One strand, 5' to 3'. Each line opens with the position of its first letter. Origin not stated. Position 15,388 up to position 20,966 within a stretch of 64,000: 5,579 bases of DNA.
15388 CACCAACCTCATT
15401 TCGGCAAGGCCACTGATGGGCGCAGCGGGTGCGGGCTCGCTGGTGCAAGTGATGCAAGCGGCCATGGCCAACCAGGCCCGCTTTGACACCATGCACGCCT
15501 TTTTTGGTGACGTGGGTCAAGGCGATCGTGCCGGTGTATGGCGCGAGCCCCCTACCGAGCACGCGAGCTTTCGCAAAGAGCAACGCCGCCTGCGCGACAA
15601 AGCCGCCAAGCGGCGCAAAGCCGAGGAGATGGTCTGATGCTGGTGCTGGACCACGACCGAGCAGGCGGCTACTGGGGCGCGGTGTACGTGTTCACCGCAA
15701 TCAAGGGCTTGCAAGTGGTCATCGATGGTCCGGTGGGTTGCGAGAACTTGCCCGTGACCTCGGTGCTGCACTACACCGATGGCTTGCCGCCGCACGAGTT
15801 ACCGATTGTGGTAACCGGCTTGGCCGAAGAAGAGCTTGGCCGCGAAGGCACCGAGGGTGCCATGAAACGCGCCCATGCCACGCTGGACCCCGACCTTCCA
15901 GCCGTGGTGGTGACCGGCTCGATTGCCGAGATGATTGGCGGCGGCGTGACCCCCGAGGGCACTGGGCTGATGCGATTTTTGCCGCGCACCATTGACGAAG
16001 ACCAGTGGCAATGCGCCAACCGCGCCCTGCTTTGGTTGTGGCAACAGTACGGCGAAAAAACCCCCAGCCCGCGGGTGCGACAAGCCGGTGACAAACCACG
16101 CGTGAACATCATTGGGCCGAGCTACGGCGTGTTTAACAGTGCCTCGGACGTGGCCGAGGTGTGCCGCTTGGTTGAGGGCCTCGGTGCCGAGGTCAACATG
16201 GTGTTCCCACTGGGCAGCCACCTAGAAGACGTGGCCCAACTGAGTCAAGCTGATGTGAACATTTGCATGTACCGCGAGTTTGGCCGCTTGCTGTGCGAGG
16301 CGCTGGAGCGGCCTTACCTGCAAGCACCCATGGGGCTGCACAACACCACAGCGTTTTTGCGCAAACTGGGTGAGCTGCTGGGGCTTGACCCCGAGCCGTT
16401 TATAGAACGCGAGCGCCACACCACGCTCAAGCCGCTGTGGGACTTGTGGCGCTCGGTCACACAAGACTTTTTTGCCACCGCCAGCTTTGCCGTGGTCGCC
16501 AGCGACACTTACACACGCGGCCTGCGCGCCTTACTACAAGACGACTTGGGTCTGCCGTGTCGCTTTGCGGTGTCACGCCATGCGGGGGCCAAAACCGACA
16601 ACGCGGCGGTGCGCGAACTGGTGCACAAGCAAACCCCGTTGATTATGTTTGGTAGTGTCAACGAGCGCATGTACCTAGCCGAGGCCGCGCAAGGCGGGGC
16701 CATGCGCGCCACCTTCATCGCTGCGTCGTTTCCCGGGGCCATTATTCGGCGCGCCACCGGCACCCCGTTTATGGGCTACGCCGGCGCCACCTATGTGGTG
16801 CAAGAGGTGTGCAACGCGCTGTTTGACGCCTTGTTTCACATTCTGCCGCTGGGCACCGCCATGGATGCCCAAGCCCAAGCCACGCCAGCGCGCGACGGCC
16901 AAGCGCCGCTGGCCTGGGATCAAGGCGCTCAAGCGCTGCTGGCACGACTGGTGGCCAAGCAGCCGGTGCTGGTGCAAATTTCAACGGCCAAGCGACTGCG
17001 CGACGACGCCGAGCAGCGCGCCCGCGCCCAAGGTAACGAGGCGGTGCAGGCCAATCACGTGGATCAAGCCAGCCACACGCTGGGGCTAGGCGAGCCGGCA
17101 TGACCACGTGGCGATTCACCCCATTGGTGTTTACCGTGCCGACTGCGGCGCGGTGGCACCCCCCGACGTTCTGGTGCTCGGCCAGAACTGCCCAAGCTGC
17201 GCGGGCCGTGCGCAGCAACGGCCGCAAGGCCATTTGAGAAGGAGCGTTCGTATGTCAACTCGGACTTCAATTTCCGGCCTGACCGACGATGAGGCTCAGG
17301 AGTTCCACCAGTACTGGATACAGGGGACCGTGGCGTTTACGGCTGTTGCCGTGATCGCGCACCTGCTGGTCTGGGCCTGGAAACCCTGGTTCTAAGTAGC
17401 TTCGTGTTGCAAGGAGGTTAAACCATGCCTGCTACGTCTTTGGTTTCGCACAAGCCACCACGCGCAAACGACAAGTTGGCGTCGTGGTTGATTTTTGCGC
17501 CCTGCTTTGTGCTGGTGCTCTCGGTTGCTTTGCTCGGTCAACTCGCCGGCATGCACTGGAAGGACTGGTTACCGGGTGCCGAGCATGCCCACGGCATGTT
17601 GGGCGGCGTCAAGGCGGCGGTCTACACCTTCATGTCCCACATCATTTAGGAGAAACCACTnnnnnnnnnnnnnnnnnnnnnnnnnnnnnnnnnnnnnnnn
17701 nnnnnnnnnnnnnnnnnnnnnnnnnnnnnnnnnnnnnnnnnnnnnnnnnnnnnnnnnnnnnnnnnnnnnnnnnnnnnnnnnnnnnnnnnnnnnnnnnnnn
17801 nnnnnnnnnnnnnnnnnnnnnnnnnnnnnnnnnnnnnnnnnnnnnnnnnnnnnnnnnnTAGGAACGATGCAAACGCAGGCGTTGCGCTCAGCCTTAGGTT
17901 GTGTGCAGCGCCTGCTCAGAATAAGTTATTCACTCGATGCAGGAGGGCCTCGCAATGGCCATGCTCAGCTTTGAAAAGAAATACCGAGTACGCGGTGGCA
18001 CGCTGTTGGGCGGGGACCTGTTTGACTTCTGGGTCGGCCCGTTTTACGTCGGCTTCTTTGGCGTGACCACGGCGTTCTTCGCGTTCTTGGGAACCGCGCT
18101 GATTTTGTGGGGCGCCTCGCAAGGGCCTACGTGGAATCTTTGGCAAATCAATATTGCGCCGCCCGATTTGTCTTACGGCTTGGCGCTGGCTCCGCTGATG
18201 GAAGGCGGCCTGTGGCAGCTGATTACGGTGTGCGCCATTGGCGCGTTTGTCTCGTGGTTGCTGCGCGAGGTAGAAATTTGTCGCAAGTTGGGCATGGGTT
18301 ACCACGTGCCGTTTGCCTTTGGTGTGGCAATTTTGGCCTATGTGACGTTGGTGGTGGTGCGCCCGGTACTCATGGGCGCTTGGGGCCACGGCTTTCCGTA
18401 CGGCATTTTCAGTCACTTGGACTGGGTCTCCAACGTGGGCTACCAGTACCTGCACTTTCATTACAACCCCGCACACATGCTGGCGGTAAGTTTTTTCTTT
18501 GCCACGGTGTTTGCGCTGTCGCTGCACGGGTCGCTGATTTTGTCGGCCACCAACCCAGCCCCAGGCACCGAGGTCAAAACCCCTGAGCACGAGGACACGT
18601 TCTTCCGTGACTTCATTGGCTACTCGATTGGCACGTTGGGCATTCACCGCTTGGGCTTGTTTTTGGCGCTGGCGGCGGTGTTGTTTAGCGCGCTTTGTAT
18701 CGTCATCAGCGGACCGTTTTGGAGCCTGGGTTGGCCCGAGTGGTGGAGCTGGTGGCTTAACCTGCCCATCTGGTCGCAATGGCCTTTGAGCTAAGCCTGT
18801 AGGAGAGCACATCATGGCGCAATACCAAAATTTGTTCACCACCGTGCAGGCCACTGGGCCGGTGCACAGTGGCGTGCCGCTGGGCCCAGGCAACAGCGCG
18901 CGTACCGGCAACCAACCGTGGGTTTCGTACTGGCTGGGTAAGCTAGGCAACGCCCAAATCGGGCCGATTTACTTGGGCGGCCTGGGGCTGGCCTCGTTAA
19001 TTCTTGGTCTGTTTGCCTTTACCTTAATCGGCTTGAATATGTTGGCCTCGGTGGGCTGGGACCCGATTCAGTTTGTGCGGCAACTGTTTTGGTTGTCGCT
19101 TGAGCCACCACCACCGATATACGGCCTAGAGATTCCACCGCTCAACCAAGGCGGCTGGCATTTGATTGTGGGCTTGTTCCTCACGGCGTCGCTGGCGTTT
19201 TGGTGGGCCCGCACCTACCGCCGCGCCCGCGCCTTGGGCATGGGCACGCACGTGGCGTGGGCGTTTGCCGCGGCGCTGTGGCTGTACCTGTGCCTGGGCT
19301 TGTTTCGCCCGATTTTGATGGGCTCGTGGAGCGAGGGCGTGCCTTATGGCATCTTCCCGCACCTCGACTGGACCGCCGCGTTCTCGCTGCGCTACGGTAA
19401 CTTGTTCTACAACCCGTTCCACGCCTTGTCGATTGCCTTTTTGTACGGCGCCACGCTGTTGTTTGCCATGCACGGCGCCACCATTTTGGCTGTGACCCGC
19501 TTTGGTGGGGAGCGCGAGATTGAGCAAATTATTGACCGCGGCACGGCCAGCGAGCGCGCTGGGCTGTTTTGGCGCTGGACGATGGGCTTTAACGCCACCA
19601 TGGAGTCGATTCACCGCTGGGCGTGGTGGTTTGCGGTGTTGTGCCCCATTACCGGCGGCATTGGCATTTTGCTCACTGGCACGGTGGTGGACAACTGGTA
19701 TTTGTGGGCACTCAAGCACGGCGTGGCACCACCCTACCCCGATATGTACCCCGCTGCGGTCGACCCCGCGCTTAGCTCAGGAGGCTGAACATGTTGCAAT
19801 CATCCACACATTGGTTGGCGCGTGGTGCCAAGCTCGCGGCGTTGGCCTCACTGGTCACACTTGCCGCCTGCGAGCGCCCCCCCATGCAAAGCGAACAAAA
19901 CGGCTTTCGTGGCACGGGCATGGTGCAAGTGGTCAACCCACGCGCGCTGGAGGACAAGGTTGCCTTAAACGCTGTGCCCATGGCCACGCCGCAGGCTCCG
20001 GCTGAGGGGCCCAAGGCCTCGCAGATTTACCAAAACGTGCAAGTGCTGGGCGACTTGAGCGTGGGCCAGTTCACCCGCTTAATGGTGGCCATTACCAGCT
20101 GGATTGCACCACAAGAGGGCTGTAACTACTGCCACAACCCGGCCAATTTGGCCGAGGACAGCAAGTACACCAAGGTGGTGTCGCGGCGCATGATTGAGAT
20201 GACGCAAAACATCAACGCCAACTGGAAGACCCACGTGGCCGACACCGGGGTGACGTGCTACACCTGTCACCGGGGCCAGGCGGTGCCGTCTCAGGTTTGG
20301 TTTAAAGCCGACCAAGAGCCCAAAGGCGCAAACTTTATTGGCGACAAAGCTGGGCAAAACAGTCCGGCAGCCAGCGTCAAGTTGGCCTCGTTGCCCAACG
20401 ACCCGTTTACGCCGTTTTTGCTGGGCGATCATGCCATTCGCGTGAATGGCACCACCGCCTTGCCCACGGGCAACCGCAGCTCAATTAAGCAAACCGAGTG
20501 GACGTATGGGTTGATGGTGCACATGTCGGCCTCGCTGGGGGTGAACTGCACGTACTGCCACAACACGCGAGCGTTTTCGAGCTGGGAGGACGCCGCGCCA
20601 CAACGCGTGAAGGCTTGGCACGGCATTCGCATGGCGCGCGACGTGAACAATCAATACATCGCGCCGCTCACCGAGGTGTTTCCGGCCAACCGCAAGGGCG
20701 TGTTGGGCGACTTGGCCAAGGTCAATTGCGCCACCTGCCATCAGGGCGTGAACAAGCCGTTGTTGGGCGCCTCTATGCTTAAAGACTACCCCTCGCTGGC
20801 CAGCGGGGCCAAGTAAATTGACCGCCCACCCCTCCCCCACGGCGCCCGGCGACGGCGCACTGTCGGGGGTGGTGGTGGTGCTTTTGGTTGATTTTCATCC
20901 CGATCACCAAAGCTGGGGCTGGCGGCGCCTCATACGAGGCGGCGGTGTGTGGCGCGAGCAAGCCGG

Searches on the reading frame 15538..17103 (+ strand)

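Call 32: search_protein_families(library=ncbifam, proteins=[window:15538-17103:+], max_evalue=0.00001)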
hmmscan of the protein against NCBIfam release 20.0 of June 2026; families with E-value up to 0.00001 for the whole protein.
window:15538-17103:+ (521 aa): 5 families
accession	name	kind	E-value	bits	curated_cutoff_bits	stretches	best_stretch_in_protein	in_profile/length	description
TIGR02014.1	BchZ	equivalog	4.1e-229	761.3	529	1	35-507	1-467/468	chlorophyllide a reductase subunit Z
TIGR01278.1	DPOR_BchB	equivalog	4.3e-28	98.4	490.35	1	46-511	14-507/512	ferredoxin:protochlorophyllide reductase (ATP-dependent) subunit B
NF002789.0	PRK02910.1-3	equivalog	6.6e-24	84.6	509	1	159-282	132-254/535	ferredoxin:protochlorophyllide reductase (ATP-dependent) subunit B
NF002790.0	PRK02910.1-4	equivalog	2.3e-22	79.4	912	1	169-326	149-308/530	ferredoxin:protochlorophyllide reductase (ATP-dependent) subunit B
TIGR01283.1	nifE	equivalog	6.2e-06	25.1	505.1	0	160-372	174-383/459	nitrogenase iron-molybdenum cofactor biosynthesis protein NifE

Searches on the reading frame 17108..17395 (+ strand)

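Call 32: search_protein_families(library=ncbifam, proteins=[window:17108-17395:+], max_evalue=0.00001)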
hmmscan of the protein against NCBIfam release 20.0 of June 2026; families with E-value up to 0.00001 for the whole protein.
window:17108-17395:+ (95 aa): 1 family
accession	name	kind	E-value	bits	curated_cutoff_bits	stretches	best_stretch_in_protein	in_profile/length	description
NF040862.1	pufB_517_ASD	equivalog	2.6e-22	78.5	61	1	54-95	1-42/42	light-harvesting antenna LH1, beta subunit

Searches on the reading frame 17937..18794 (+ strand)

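Call 33: search_protein_families(library=ncbifam, proteins=[window:17937-18794:+], max_evalue=0.00001)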
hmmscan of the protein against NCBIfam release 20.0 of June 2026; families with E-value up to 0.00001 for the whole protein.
window:17937-18794:+ (285 aa): 4 families
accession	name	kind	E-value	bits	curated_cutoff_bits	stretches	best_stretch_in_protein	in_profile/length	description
TIGR01157.1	pufL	equivalog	4.3e-131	435.5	266.2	1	41-279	1-239/239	photosynthetic reaction center subunit L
NF011075.0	PRK14505.1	equivalog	7.6e-67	226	904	1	22-280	53-306/643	bifunctional photosynthetic reaction center subunit L/M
TIGR01115.1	pufM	equivalog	7.1e-40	137.1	364.25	1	26-272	41-297/305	photosynthetic reaction center subunit M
TIGR01151.1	psbA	equivalog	1e-08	34.3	596.05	1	87-205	106-223/360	photosystem II q(b) protein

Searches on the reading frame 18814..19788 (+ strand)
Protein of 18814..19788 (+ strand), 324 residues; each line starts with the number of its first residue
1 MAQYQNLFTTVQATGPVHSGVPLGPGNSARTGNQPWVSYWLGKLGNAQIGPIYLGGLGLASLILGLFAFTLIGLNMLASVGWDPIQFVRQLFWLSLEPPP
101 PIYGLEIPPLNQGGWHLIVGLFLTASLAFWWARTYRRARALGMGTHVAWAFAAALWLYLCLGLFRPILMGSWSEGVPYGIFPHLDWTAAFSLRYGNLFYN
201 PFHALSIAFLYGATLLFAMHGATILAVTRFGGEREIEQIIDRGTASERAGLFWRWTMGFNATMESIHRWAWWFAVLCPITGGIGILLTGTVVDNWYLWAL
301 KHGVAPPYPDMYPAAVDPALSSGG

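Call 33: search_protein_families(library=ncbifam, proteins=[window:18814-19788:+], max_evalue=0.00001)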
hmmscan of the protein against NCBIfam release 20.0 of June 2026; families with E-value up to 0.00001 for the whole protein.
window:18814-19788:+ (324 aa): 5 families
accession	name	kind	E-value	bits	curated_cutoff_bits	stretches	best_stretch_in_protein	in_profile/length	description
TIGR01115.1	pufM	equivalog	2.4e-160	532.8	364.25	1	1-306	1-305/305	photosynthetic reaction center subunit M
NF011075.0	PRK14505.1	equivalog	1.3e-73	248.3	904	1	40-310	360-632/643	bifunctional photosynthetic reaction center subunit L/M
TIGR01157.1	pufL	equivalog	1.2e-38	132.8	266.2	1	65-298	9-229/239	photosynthetic reaction center subunit L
TIGR01151.1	psbA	equivalog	9e-12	44.3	596.05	1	111-225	108-220/360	photosystem II q(b) protein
TIGR01152.1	psbD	equivalog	1.3e-06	27.9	600.6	1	113-281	108-278/352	photosystem II D2 protein (photosystem q(a) protein)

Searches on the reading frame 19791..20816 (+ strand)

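Call 33: search_protein_families(library=ncbifam, proteins=[window:19791-20816:+], max_evalue=0.00001)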
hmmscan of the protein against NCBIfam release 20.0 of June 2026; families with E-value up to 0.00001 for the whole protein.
window:19791-20816:+ (341 aa): 4 families
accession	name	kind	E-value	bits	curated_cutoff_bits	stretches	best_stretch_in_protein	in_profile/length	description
NF040706.1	photo_cyt_PufC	equivalog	1.8e-150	500.7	150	1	28-337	1-312/312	photosynthetic reaction center cytochrome PufC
NF033196.2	c_type_nonphoto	exception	1e-28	99.3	70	2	81-166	1-97/98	c-type cytochrome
NF043009.1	Cyt554Puf2C_Caul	equivalog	1.5e-18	66.8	800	2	237-324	119-193/416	cytochrome c-554 Puf2C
NF040886.1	cyt_C_like_Sec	equivalog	6.2e-06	25.1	250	0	247-320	151-215/423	multiheme c-type cytochrome (seleno)protein ExtKL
